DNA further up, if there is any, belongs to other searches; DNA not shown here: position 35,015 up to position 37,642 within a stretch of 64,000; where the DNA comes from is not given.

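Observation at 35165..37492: Family-B DNA polymerase with intact polymerase motifs but all three exonuclease motifs degenerate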

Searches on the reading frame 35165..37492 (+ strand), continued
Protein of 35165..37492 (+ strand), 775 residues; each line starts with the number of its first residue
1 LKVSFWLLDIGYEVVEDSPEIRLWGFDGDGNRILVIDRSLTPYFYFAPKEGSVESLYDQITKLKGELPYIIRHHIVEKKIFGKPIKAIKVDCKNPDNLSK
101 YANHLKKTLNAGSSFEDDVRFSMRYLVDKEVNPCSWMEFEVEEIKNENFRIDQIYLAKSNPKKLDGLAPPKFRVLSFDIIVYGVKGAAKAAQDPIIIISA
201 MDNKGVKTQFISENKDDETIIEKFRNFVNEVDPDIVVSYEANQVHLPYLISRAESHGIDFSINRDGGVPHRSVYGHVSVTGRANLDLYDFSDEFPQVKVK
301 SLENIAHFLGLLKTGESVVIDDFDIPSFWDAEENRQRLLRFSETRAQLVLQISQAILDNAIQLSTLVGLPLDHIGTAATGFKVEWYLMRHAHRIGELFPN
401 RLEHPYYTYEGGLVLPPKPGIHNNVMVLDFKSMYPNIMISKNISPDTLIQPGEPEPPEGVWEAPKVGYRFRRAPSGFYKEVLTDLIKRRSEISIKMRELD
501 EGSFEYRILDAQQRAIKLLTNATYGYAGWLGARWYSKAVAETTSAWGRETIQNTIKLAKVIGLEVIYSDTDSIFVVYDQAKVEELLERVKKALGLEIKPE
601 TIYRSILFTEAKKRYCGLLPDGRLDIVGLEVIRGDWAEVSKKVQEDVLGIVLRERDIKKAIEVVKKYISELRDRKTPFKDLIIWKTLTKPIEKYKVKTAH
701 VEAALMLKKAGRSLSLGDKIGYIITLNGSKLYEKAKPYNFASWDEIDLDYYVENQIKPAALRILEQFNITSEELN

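Call 6: find_homologous_proteins(query=window:35165-37492:+, max_evalue=1e-30)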
Query window:35165-37492:+ (775 aa): 1056 proteins with E <= 1e-30 among 8000 candidates; the best 120 are listed.
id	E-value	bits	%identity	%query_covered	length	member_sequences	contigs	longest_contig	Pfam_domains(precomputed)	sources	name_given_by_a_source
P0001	0.0e+0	1635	93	99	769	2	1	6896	PF00136.27,PF03104.26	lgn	-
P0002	0.0e+0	1551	87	99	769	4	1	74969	PF00136.27,PF03104.26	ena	-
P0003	0.0e+0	1375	76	99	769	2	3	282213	PF00136.27,PF03104.26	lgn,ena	-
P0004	0.0e+0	1375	75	100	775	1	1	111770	PF00136.27,PF03104.26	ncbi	ncbi:MAG: DNA-directed DNA polymerase [Candidatus Bathyarchaeia archaeon]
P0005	0.0e+0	1073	60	100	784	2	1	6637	PF00136.27,PF03104.26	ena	-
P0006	0.0e+0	1063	59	100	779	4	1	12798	PF00136.27,PF03104.26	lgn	-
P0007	0.0e+0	1031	56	100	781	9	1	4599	PF00136.27,PF03104.26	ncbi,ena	-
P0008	0.0e+0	1019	57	100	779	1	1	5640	PF00136.27,PF03104.26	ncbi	ncbi:MAG: DNA-directed DNA polymerase [Candidatus Bathyarchaeia archaeon]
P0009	0.0e+0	1013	56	99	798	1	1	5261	PF00136.27,PF03104.26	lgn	-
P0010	0.0e+0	1011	56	99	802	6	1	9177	PF00136.27,PF03104.26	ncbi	-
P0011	2.1e-298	1010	56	99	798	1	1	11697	PF00136.27,PF03104.26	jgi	-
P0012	2.6e-298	1009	56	99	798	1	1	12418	PF00136.27,PF03104.26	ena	-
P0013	4.0e-298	1009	55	99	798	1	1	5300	PF00136.27,PF03104.26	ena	-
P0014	4.4e-298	1009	55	99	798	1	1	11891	PF00136.27,PF03104.26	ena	-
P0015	6.4e-298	1008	55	99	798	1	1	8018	PF00136.27,PF03104.26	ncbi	-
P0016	1.2e-297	1007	56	100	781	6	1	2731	PF00136.27,PF03104.26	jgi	-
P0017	1.1e-296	1004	56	100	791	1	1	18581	PF00136.27,PF03104.26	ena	-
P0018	2.3e-296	1003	56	100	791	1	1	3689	PF00136.27,PF03104.26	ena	-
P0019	2.8e-296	1003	56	100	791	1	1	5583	PF00136.27,PF03104.26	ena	-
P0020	6.8e-296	1001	56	99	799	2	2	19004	PF00136.27,PF03104.26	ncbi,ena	-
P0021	7.8e-296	1001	55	99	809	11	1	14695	PF00136.27,PF03104.26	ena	-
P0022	1.1e-295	1001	56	100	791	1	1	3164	PF00136.27,PF03104.26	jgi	-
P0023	1.8e-295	1000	56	100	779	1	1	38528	PF00136.27,PF03104.26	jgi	jgi:DNA polymerase I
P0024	4.7e-295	998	56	100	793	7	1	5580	PF00136.27,PF03104.26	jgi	-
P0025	6.8e-295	998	56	100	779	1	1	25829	PF00136.27,PF03104.26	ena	-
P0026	7.7e-295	998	56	100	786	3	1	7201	PF00136.27,PF03104.26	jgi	-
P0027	9.8e-295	997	55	100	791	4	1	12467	PF00136.27,PF03104.26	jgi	-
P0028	1.2e-294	997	55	100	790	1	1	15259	PF00136.27,PF03104.26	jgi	-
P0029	1.3e-294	997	56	99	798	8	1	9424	PF00136.27,PF03104.26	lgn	-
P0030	2.5e-294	996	56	99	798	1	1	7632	PF00136.27,PF03104.26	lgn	-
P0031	2.7e-294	996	56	100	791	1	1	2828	PF00136.27,PF03104.26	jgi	-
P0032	3.0e-294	996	56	100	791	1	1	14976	PF00136.27,PF03104.26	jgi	-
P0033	3.7e-294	996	56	99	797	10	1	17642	PF00136.27,PF03104.26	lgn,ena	-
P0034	1.1e-293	994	55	100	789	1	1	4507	PF00136.27,PF03104.26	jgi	-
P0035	1.5e-293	994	55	100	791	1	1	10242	PF00136.27,PF03104.26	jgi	-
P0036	1.9e-293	993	56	100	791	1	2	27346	PF00136.27,PF03104.26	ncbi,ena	-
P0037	2.8e-293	993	55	100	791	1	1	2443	PF00136.27,PF03104.26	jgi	-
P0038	3.9e-293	992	56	99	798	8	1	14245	PF00136.27,PF03104.26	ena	-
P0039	4.0e-293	992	56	100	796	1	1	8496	PF00136.27,PF03104.26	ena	-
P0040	5.1e-293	992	55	100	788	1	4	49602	PF00136.27,PF03104.26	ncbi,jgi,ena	-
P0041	8.1e-293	991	56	100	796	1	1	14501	PF00136.27,PF03104.26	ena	-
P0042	9.6e-293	991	54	100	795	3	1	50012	PF00136.27,PF03104.26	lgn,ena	-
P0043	1.6e-292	990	55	100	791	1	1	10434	PF00136.27,PF03104.26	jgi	-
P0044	1.7e-292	990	54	100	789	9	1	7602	PF00136.27,PF03104.26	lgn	-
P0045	2.2e-292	990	55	100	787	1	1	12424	PF00136.27,PF03104.26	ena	-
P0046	2.5e-292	989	54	100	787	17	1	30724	PF00136.27,PF03104.26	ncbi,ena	-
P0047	3.1e-292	989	56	100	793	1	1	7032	PF00136.27,PF03104.26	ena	-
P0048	8.0e-292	988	55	100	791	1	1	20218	PF00136.27,PF03104.26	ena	-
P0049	8.7e-292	988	55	100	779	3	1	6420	PF00136.27,PF03104.26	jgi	-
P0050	5.3e-291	985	55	100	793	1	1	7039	PF00136.27,PF03104.26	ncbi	-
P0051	6.1e-291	985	55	100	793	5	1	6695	PF00136.27,PF03104.26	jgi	-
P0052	7.2e-291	985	55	100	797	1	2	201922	PF00136.27,PF03104.26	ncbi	ncbi:MAG: DNA polymerase domain-containing protein [Candidatus Bathyarchaeia archaeon]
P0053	1.3e-290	984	54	99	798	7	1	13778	PF00136.27,PF03104.26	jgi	-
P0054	1.5e-290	984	55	99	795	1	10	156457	PF00136.27,PF03104.26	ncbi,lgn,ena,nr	ncbi:MAG: DNA polymerase domain-containing protein [Candidatus Bathyarchaeia archaeon]|nr:DNA polyme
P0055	1.5e-290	984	53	100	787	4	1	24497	PF00136.27,PF03104.26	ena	-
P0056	1.5e-290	984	55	99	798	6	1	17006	PF00136.27,PF03104.26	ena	-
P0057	1.6e-290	983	55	99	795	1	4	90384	PF00136.27,PF03104.26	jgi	-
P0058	1.7e-290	983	55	100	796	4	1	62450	PF00136.27,PF03104.26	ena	-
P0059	1.8e-290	983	55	99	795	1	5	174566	PF00136.27,PF03104.26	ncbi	ncbi:MAG: DNA polymerase domain-containing protein [Candidatus Bathyarchaeia archaeon]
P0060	1.9e-290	983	55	99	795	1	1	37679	PF00136.27,PF03104.26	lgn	-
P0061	2.1e-290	983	55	100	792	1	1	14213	PF00136.27,PF03104.26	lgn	-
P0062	4.0e-290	982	54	100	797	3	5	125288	PF00136.27,PF03104.26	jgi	-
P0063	4.3e-290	982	55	100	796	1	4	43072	PF00136.27,PF03104.26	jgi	-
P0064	7.9e-290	981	55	99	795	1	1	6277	PF00136.27,PF03104.26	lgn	-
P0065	9.6e-290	981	56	98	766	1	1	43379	PF00136.27,PF03104.26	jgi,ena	-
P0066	1.1e-289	981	55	99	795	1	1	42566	PF00136.27,PF03104.26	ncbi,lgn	ncbi:MAG: DNA polymerase domain-containing protein [Candidatus Bathyarchaeia archaeon]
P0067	1.7e-289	980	55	100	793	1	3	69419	PF00136.27,PF03104.26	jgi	-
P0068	1.7e-289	980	54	100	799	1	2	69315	PF00136.27,PF03104.26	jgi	-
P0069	5.8e-289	978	56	100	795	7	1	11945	PF00136.27,PF03104.26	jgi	jgi:DNA polymerase I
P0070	5.8e-289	978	55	99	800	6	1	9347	PF00136.27,PF03104.26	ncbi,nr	ncbi:DNA polymerase II [Candidatus Bathyarchaeota archaeon]|nr:DNA polymerase II [Candidatus Bathyar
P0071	6.6e-289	978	55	100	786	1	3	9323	PF00136.27,PF03104.26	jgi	-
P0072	8.8e-289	978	56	100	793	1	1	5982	PF00136.27,PF03104.26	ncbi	-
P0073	1.0e-288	978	55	99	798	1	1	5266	PF00136.27,PF03104.26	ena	-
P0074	1.8e-288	977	55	100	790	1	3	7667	PF00136.27,PF03104.26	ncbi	-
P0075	3.0e-288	976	54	100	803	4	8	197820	PF00136.27,PF03104.26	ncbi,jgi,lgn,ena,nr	ncbi:MAG: DNA polymerase domain-containing protein [Candidatus Bathyarchaeia archaeon]|nr:DNA polyme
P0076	4.0e-288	976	53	100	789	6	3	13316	PF00136.27,PF03104.26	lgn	-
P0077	6.5e-288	975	54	99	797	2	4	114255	PF00136.27,PF03104.26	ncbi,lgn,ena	ncbi:MAG: DNA polymerase domain-containing protein [Candidatus Bathyarchaeia archaeon]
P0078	1.1e-287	974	55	100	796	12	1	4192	PF00136.27,PF03104.26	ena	-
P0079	9.2e-287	971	54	100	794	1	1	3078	PF00136.27,PF03104.26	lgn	-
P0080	1.0e-286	971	54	100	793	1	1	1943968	PF00136.27,PF03104.26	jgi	-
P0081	1.2e-286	971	54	100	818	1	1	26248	PF00136.27,PF03104.26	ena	-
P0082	2.4e-286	970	55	99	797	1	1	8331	PF00136.27,PF03104.26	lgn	-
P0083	2.6e-286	970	54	100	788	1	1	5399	PF00136.27,PF03104.26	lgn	-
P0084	4.9e-286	969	54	100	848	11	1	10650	PF00136.27,PF03104.26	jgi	-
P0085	5.0e-286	969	55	98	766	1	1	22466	PF00136.27,PF03104.26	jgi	jgi:DNA polymerase I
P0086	8.1e-286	968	54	100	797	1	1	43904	PF00136.27,PF03104.26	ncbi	ncbi:MAG: DNA-directed DNA polymerase [Candidatus Bathycorpusculaceae bacterium]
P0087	9.0e-286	968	54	100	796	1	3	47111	PF00136.27,PF03104.26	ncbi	ncbi:MAG: DNA polymerase domain-containing protein [Candidatus Bathyarchaeia archaeon]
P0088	9.6e-286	968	54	100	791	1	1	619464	PF00136.27,PF03104.26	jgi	-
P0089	1.5e-285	967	53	100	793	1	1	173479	PF00136.27,PF03104.26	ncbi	-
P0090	3.1e-285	966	54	99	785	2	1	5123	PF00136.27,PF03104.26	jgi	-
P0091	5.3e-285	965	53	100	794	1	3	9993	PF00136.27,PF03104.26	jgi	jgi:DNA polymerase I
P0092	5.6e-285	965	55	96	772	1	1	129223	PF00136.27,PF03104.26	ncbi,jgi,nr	ncbi:DNA polymerase II [Candidatus Bathyarchaeota archaeon]|nr:DNA polymerase II [Candidatus Bathyar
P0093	6.2e-285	965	54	100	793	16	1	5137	PF00136.27,PF03104.26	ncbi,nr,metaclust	ncbi:MAG: DNA polymerase [Candidatus Bathyarchaeota archaeon B26-1]|nr:MAG: DNA polymerase [Candidat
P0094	8.0e-285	965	55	98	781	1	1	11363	PF00136.27,PF03104.26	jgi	-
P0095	8.6e-285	965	54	100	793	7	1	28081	PF00136.27,PF03104.26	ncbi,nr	ncbi:MAG: DNA polymerase [Candidatus Bathyarchaeota archaeon B26-2]|nr:MAG: DNA polymerase [Candidat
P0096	1.1e-284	964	53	100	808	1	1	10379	PF00136.27,PF03104.26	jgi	-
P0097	1.7e-284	964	54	100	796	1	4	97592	PF00136.27,PF03104.26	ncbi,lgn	-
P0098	2.7e-284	963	53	100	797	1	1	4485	PF00136.27,PF03104.26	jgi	-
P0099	3.6e-284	962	53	100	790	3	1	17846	PF00136.27,PF03104.26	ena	-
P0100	3.7e-284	962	53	100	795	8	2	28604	PF00136.27,PF03104.26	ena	-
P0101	3.9e-284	962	54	100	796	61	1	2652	PF00136.27,PF03104.26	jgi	-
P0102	4.1e-284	962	52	100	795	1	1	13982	PF00136.27,PF03104.26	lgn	-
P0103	4.7e-284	962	54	100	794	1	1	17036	PF00136.27,PF03104.26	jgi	-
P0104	4.8e-284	962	53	100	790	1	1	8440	PF00136.27,PF03104.26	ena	-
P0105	5.5e-284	962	54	99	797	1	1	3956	PF00136.27,PF03104.26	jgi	-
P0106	6.7e-284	962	55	100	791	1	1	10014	PF00136.27,PF03104.26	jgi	-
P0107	6.8e-284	962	54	100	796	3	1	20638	PF00136.27,PF03104.26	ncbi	ncbi:MAG: DNA polymerase domain-containing protein [Candidatus Bathyarchaeia archaeon]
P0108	7.4e-284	961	54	100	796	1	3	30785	PF00136.27,PF03104.26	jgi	jgi:DNA polymerase I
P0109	1.4e-283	961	53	99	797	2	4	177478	PF00136.27,PF03104.26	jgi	-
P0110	1.9e-283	960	54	100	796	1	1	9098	PF00136.27,PF03104.26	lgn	-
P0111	2.7e-283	960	54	99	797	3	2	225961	PF00136.27,PF03104.26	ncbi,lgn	ncbi:MAG: DNA polymerase domain-containing protein [Candidatus Bathyarchaeia archaeon]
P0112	2.8e-283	960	54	99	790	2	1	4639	PF00136.27,PF03104.26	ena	-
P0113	3.3e-283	959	54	100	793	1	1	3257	PF00136.27,PF03104.26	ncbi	-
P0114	9.1e-283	958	53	99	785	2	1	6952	PF00136.27,PF03104.26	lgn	-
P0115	9.3e-283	958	54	100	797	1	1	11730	PF00136.27,PF03104.26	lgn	-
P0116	9.8e-283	958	52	100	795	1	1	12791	PF00136.27,PF03104.26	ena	-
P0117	1.1e-282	958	53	100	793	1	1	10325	PF00136.27,PF03104.26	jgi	jgi:DNA polymerase I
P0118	1.3e-282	957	52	100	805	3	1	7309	PF00136.27,PF03104.26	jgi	-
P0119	1.9e-282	957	54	100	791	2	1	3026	PF00136.27,PF03104.26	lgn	-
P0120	2.1e-282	957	53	100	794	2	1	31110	PF00136.27,PF03104.26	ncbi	ncbi:MAG: DNA polymerase domain-containing protein [Candidatus Bathyarchaeia archaeon]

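Call 24: find_related_loci(query=window:35165-37492:+, collection=genome_contigs, flank=10000)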
Query window:35165-37492:+ (775 aa) in genome_contigs; peptide patterns used: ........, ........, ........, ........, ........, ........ (x = any residue, [..] = any of these).
210 stretches matched a pattern; 166 encode a relative of the query (tblastn E <= 1e-3); the best 80 are kept; 80 distinct loci.
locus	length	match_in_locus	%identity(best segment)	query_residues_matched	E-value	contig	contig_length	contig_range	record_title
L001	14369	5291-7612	56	5-774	0e+0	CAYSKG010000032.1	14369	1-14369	MAG TPA_asm: uncultured Candidatus Bathyarchaeia archaeon isolate binchicken_co184_659 genome assembly, contig: NODE_772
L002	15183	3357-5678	56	5-774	0e+0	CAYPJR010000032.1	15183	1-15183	MAG TPA_asm: uncultured Candidatus Bathyarchaeia archaeon isolate SRP104967_co1_31 genome assembly, contig: NODE_1308_le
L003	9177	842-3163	56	5-774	0e+0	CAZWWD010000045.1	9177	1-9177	MAG TPA_asm: uncultured Candidatus Bathyarchaeia archaeon isolate binchicken_co184_346 genome assembly, contig: NODE_154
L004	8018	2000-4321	55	5-774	0e+0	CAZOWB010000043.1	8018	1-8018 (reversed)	MAG TPA_asm: uncultured Candidatus Bathyarchaeia archaeon isolate binchicken_co6_461 genome assembly, contig: NODE_11598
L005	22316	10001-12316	55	5-774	0e+0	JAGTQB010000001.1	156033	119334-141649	MAG: Candidatus Bathyarchaeota archaeon isolate JZ_bin_23 JZ_bin_23_NODE_1, whole genome shotgun sequence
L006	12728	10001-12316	54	1-774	0e+0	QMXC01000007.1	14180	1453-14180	MAG: Candidatus Bathyarchaeota archaeon isolate B95_G9 B95_Guay9_scaffold_03914, whole genome shotgun sequence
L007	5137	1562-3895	54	1-775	0e+0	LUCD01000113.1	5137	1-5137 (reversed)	MAG: Candidatus Bathyarchaeota archaeon B26-1 scaffold9333, whole genome shotgun sequence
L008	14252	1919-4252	54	1-775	0e+0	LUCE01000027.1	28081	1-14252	MAG: Candidatus Bathyarchaeota archaeon B26-2 scaffold1185, whole genome shotgun sequence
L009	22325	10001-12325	54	1-774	0e+0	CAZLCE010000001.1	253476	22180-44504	MAG TPA_asm: uncultured Candidatus Bathyarchaeia archaeon isolate binchicken_co274_114 genome assembly, contig: NODE_54_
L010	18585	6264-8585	53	5-774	0e+0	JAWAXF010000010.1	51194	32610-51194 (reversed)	MAG: Candidatus Bathyarchaeia archaeon isolate ZZQ_201803_bins_101 ZZQ_201803_bins_101_scaffold_10, whole genome shotgun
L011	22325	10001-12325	53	1-774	0e+0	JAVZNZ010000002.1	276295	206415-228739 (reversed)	MAG: Candidatus Bathyarchaeia archaeon isolate DRTY-6_201912_bins_75 DRTY-6_201912_bins_75_scaffold_2, whole genome shot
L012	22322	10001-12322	54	5-774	0e+0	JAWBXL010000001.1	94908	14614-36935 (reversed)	MAG: Candidatus Bathyarchaeia archaeon isolate JZ-1_201803_bins_90 JZ-1_201803_bins_90_scaffold_1, whole genome shotgun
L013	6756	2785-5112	53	2-774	0e+0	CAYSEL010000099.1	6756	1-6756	MAG TPA_asm: uncultured Candidatus Bathyarchaeia archaeon isolate SRP231805_co4_114 genome assembly, contig: k141_456925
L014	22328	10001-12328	53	1-774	0e+0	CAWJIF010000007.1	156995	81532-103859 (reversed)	MAG: Candidatus Bathyarchaeota archaeon isolate MFD03726.bin.2.66 genome assembly, contig: contig_33734, whole genome sh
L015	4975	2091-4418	53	1-774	0e+0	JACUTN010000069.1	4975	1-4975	MAG: Candidatus Bathyarchaeota archaeon isolate Kmv01 NODE_7881_length_4975_cov_94.868699, whole genome shotgun sequence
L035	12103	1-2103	55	77-775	0e+0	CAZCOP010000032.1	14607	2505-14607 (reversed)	MAG TPA_asm: uncultured Candidatus Bathyarchaeia archaeon isolate binchicken_co80_110 genome assembly, contig: NODE_1194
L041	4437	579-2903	50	1-774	0e+0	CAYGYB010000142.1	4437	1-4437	MAG TPA_asm: uncultured Candidatus Bathyarchaeia archaeon isolate ERP119294_co3_18 genome assembly, contig: NODE_24507_l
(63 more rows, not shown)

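Call 25: search_protein_representatives(protein=window:35165-37492:+)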
Query: 775 residues. Proteins with E-value up to 0.001 (for the whole library): 13229; up to 1e-10: 7443; up to 1e-30: 1171. The best 150 are listed.
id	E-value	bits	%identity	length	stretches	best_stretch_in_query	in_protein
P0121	1.6e-252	856.1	50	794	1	1-770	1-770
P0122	1.1e-244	830.2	48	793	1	1-773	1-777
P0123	4.3e-225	765.4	45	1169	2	1-571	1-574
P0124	1.2e-222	757.4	45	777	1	1-775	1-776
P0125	2.8e-214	729.7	44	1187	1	8-766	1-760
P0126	6.1e-198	675.7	42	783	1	4-772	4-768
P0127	1.2e-195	668.1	42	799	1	2-771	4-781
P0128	1.7e-195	667.6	41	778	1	3-769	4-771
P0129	3.4e-187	640.1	39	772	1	3-766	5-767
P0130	3.9e-185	633.3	41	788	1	1-774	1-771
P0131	2.4e-171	587.8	40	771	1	1-774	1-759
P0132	4.1e-166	570.4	41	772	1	5-774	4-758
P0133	1.3e-165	568.8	38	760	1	5-774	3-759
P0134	1.1e-162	559.2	37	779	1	2-774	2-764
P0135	8.6e-161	552.8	38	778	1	4-774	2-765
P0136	6.8e-156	536.6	39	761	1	3-773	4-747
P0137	4.8e-154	530.5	37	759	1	17-770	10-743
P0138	1.6e-147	509.0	38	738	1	5-770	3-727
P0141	1.8e-146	505.5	35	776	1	2-766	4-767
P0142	2.0e-146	505.4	36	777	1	1-772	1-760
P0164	1.5e-107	376.8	33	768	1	26-764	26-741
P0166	9.1e-107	374.2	37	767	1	11-774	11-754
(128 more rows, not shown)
